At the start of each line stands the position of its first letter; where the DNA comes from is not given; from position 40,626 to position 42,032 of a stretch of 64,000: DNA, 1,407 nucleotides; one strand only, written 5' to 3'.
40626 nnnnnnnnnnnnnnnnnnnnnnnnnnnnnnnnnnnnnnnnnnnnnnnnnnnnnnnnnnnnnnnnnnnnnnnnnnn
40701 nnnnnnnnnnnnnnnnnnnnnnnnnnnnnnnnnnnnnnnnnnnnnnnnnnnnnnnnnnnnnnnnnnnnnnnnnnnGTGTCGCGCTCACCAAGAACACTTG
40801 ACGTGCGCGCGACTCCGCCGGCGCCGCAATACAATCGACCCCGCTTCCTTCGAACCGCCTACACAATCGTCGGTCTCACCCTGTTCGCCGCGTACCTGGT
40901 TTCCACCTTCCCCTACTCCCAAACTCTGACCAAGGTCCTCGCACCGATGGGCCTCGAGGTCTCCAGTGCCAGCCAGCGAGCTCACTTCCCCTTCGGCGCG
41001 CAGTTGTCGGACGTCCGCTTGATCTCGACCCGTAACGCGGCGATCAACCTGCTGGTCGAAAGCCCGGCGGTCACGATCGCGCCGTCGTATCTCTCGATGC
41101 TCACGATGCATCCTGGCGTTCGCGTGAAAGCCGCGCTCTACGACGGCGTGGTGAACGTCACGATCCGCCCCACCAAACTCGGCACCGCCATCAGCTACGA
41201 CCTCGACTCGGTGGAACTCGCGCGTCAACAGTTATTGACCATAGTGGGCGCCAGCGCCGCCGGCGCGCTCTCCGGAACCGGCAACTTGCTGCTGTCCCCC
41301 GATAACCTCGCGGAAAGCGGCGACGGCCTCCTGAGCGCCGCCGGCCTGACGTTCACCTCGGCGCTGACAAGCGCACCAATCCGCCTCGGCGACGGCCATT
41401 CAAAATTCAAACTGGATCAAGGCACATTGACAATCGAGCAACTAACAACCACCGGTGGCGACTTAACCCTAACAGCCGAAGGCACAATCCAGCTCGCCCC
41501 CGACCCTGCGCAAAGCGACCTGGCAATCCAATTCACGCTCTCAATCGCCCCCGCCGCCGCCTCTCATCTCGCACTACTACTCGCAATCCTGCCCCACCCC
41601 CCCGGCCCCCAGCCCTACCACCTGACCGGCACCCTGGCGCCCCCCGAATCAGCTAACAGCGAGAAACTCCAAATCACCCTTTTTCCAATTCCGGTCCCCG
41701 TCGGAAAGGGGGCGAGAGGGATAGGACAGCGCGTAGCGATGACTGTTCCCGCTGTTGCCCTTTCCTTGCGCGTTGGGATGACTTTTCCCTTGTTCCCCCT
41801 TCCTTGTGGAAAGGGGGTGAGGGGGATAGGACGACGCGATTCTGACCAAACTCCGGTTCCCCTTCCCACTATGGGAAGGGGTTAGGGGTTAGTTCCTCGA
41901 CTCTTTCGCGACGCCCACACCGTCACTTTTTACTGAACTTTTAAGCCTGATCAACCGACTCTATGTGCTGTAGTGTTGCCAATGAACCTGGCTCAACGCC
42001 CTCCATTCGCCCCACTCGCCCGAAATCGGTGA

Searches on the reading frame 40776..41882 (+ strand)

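Call 4: search_protein_families(library=pfam, proteins=[window:40776-41882:+], max_evalue=0.01)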
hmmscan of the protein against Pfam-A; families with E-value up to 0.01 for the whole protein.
window:40776-41882:+ (369 aa): 0 families

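Call 5: search_protein_families(library=ncbifam, proteins=[window:40776-41882:+], max_evalue=0.01)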
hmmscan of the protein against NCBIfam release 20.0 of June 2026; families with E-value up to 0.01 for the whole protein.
window:40776-41882:+ (369 aa): 1 family
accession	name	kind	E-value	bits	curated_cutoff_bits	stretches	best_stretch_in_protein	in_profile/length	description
TIGR04411.1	T2SS_GspN_Lepto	equivalog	5.1e-32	111.4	50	1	26-290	5-278/280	type II secretion system protein GspN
